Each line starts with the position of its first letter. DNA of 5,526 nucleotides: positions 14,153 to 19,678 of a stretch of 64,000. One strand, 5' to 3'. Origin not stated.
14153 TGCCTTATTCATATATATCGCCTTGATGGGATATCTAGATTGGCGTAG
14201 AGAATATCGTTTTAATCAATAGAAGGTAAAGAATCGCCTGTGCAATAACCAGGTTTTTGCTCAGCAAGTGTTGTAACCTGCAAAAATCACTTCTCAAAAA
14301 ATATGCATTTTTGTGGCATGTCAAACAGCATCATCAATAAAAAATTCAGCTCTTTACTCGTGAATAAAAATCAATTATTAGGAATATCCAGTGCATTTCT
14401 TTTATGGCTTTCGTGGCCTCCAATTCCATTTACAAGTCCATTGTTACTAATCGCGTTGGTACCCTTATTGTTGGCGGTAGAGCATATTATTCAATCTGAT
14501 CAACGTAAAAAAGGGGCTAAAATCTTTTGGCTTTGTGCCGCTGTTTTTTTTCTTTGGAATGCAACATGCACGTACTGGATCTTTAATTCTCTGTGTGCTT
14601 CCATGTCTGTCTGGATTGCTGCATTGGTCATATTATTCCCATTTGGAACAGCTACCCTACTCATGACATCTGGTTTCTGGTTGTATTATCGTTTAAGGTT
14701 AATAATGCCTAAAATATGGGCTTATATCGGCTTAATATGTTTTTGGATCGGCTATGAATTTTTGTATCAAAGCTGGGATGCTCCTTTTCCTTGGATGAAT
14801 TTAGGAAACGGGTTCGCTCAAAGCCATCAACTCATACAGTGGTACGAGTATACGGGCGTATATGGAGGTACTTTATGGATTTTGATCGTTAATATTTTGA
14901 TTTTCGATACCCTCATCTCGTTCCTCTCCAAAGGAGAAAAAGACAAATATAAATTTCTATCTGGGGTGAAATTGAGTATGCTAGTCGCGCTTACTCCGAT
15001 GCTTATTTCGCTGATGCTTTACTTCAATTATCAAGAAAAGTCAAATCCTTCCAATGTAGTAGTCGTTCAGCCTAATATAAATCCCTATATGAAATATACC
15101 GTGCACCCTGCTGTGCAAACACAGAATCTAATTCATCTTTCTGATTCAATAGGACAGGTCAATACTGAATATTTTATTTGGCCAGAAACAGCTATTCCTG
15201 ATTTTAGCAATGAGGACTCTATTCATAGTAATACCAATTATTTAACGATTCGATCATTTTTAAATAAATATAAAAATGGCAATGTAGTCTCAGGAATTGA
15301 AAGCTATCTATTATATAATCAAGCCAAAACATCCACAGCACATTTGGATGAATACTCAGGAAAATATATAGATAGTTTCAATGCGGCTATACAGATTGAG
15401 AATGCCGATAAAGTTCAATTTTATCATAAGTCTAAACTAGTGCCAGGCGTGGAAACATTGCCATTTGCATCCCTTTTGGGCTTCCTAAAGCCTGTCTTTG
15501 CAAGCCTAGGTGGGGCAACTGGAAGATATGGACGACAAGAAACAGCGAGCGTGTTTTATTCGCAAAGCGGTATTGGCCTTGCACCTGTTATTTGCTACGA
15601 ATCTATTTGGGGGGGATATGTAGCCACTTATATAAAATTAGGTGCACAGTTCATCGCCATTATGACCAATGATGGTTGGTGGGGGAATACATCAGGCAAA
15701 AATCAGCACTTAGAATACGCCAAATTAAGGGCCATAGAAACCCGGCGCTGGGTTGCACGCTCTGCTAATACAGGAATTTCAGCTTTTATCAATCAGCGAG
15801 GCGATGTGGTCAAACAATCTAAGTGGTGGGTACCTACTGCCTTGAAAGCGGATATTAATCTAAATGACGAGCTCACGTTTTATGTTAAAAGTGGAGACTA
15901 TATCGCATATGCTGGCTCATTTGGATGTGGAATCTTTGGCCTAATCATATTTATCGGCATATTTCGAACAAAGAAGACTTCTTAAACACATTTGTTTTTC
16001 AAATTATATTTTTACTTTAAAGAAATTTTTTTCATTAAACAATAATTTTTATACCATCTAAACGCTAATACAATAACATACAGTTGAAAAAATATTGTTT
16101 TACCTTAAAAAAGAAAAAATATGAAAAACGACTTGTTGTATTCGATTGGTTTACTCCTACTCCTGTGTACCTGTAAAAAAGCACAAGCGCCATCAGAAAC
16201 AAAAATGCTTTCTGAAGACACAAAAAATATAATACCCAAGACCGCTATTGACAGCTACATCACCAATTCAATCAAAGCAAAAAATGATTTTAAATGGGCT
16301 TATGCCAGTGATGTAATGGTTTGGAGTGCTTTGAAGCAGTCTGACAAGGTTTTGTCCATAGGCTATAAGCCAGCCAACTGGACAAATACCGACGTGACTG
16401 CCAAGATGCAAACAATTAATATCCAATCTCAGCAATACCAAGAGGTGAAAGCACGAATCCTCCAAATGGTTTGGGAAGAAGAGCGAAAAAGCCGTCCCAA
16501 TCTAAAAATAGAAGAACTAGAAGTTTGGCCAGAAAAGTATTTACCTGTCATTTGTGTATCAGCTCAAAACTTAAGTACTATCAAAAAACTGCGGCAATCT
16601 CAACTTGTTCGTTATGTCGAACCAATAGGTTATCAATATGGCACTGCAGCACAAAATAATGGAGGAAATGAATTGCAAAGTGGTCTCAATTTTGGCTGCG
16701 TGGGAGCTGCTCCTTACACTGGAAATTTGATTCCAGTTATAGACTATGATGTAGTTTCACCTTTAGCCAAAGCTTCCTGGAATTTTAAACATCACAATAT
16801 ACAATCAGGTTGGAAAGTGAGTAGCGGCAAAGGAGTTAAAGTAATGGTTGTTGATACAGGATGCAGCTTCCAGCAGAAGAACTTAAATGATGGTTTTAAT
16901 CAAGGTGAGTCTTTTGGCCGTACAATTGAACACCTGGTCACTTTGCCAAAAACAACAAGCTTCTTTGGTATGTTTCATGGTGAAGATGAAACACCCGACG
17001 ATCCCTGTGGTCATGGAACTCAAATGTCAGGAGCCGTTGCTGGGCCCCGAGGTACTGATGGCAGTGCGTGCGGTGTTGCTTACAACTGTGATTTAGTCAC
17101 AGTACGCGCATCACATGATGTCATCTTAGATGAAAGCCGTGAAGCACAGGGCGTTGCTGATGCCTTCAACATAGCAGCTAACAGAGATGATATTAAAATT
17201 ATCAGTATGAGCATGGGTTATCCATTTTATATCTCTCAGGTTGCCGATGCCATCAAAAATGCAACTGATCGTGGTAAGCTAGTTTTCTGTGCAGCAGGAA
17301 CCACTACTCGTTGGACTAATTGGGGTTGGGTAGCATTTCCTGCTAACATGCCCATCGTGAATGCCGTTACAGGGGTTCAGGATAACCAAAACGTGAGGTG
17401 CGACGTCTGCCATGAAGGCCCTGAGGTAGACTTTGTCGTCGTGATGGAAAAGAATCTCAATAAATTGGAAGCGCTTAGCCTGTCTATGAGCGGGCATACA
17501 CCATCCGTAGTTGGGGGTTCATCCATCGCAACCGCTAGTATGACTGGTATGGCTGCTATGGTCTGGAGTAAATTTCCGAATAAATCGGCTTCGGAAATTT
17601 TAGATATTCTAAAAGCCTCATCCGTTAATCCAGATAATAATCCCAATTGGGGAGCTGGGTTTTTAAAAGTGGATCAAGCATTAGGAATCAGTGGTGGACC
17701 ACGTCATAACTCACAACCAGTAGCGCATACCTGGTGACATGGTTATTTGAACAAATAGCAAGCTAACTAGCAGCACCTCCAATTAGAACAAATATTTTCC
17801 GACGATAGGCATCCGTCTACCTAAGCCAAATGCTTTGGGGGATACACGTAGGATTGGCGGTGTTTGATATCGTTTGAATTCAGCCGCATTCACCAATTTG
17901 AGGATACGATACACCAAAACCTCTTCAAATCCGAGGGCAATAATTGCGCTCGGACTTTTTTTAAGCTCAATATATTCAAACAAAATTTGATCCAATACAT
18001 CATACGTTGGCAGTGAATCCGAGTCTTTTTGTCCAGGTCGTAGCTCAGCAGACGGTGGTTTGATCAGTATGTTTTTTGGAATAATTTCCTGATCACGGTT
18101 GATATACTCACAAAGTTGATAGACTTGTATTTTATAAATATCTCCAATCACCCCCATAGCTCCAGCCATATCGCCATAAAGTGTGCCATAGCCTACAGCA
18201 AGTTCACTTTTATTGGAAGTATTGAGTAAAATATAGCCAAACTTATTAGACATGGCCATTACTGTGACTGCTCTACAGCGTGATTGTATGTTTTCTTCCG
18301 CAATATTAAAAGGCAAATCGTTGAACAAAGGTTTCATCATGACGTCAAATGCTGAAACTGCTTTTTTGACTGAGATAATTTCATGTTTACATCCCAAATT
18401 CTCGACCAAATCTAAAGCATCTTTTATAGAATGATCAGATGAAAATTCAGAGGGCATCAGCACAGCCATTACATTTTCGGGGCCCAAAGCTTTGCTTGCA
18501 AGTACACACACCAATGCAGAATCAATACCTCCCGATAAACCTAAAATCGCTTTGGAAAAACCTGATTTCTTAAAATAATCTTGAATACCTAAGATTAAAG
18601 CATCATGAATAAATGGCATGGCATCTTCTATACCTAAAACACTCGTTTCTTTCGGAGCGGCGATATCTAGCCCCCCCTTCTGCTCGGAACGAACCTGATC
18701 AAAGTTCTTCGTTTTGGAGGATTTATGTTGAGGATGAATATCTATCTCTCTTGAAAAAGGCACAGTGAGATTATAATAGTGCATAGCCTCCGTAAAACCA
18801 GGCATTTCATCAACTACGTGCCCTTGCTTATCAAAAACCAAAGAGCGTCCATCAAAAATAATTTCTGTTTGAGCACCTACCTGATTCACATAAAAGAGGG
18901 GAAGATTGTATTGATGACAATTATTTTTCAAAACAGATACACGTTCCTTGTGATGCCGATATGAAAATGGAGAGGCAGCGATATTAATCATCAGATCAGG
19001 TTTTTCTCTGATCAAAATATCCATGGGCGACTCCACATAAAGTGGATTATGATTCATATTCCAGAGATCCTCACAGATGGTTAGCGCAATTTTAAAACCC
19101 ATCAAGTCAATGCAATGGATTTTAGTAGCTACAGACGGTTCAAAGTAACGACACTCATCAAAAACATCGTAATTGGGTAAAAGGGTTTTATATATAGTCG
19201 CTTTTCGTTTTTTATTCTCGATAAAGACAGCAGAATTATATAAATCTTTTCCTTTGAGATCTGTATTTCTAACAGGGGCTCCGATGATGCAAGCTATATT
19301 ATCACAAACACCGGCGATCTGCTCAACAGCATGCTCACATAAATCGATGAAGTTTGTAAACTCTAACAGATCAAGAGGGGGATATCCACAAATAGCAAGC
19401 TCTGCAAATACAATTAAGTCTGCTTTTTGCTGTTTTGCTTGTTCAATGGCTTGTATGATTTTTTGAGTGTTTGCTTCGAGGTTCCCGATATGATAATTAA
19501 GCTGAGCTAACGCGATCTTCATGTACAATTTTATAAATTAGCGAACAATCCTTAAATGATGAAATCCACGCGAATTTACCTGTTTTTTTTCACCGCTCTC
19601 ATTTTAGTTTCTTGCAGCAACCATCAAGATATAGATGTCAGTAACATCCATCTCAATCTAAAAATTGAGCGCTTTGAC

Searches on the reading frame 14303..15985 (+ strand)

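Call 44: search_protein_families(library=pfam, proteins=[window:14303-15985:+], max_evalue=0.00001)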
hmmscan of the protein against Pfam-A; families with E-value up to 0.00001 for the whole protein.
window:14303-15985:+ (560 aa): 2 families
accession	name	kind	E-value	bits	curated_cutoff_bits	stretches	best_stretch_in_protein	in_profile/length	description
PF20154.4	LNT_N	-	5.4e-23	82.4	27.1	1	30-199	1-159/159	Apolipoprotein N-acyltransferase N-terminal domain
PF00795.27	CN_hydrolase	-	5.4e-19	69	23.2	1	254-522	4-250/256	Carbon-nitrogen hydrolase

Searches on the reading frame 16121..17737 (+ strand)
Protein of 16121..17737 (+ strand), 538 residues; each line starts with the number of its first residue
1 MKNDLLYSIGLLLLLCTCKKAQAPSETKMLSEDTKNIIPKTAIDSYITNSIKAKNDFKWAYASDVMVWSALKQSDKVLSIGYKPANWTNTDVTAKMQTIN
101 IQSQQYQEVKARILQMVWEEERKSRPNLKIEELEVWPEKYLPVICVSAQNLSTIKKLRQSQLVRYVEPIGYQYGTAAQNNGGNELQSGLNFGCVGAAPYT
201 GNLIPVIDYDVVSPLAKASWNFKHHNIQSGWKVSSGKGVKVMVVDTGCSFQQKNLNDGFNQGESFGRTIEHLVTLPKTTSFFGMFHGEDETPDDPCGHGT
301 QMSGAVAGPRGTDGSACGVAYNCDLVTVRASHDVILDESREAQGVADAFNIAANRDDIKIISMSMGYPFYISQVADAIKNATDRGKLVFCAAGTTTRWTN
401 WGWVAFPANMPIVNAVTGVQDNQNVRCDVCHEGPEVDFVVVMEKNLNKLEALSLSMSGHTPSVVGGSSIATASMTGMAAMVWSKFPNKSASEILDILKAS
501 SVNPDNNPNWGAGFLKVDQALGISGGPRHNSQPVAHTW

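Call 44: search_protein_families(library=pfam, proteins=[window:16121-17737:+], max_evalue=0.00001)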
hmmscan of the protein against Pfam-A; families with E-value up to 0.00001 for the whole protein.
window:16121-17737:+ (538 aa): 1 family
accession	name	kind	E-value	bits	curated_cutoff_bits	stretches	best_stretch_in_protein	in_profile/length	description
PF00082.27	Peptidase_S8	-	1.3e-23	84.2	21.8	1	236-501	1-273/288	Subtilase family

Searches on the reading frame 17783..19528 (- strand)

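Call 44: search_protein_families(library=pfam, proteins=[window:17783-19528:-], max_evalue=0.00001)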
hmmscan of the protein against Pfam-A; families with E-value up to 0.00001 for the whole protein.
window:17783-19528:- (581 aa): 2 families
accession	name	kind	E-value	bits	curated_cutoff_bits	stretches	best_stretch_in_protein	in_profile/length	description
PF02540.23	NAD_synthase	-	9.4e-75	251.3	21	1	310-555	4-241/242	NAD synthase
PF00795.27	CN_hydrolase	-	1.7e-22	80.4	23.2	1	4-254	1-246/256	Carbon-nitrogen hydrolase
